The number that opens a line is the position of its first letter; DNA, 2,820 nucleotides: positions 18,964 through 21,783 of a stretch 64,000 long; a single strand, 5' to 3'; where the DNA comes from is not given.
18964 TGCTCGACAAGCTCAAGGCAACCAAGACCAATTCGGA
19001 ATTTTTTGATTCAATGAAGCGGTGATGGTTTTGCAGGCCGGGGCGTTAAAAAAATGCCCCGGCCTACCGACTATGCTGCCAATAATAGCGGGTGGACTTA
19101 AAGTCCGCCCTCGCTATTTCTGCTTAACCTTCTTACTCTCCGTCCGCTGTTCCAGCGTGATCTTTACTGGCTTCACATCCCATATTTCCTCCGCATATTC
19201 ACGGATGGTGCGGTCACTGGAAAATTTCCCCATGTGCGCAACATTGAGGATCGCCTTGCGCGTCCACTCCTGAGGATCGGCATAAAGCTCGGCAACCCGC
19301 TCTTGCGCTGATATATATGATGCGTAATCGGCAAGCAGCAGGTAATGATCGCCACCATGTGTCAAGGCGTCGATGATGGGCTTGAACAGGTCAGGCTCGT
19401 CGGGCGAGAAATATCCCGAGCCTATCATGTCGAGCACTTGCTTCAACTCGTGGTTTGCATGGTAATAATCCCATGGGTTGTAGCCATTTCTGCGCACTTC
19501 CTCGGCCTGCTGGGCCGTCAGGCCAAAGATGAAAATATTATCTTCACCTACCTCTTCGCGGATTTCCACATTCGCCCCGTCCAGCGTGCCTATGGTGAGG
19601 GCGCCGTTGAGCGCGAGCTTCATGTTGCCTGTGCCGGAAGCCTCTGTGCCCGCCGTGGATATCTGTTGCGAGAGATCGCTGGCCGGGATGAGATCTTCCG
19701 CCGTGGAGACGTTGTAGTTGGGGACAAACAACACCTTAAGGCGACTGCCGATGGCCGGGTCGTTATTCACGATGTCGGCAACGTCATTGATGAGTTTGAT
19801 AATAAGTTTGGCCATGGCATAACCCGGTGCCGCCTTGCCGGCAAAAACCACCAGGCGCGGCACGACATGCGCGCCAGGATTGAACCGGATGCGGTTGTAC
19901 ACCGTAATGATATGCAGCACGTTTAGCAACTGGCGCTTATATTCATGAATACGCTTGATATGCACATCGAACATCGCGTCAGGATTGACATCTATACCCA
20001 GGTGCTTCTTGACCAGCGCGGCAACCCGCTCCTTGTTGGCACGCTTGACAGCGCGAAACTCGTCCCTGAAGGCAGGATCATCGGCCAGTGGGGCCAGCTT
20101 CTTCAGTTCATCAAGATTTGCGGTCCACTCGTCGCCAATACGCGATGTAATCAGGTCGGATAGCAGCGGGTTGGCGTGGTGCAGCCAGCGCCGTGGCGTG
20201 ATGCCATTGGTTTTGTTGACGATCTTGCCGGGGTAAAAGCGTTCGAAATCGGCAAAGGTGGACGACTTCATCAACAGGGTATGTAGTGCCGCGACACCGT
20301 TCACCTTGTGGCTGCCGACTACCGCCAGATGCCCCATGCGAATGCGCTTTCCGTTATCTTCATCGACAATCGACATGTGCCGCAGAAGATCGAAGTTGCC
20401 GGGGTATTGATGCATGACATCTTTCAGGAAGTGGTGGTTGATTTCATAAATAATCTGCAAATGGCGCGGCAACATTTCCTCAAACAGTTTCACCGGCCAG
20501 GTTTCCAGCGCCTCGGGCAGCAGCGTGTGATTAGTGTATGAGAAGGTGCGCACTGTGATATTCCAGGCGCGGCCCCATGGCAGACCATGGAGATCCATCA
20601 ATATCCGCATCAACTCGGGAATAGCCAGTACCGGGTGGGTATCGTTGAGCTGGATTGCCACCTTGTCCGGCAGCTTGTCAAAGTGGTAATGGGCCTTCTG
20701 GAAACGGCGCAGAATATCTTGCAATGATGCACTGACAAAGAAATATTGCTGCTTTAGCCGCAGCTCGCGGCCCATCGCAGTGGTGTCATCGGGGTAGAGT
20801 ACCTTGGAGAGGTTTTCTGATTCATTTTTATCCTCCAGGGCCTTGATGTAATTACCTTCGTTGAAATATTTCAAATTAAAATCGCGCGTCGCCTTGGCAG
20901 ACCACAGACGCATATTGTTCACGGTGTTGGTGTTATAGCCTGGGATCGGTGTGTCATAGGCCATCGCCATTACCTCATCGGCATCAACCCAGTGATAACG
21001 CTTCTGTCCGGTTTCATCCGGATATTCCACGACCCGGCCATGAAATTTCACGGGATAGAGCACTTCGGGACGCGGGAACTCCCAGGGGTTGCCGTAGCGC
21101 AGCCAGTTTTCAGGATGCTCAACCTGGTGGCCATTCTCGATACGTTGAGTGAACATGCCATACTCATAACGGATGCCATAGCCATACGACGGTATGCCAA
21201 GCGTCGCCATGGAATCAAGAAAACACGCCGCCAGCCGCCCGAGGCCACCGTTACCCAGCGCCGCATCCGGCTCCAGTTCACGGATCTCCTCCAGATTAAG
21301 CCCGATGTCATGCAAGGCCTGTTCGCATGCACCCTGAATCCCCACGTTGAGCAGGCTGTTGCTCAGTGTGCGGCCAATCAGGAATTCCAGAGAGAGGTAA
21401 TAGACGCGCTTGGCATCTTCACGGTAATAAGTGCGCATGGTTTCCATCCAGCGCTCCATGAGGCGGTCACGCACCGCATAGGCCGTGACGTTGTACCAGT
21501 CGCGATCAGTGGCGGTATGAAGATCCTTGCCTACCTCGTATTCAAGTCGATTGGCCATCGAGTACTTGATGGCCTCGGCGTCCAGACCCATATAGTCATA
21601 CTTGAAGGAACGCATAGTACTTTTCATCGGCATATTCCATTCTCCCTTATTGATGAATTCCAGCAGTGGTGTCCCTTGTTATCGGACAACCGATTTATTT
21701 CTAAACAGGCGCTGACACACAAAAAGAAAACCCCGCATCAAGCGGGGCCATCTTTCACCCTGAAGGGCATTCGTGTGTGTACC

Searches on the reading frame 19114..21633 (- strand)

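Call 34: search_protein_families(library=pfam, proteins=[window:19114-21633:-], max_evalue=0.001)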
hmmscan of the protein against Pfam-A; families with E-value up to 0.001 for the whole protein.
window:19114-21633:- (839 aa): 1 family
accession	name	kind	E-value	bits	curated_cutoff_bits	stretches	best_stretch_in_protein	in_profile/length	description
PF00343.26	Phosphorylase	-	0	1142.5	27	1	108-820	2-713/713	Carbohydrate phosphorylase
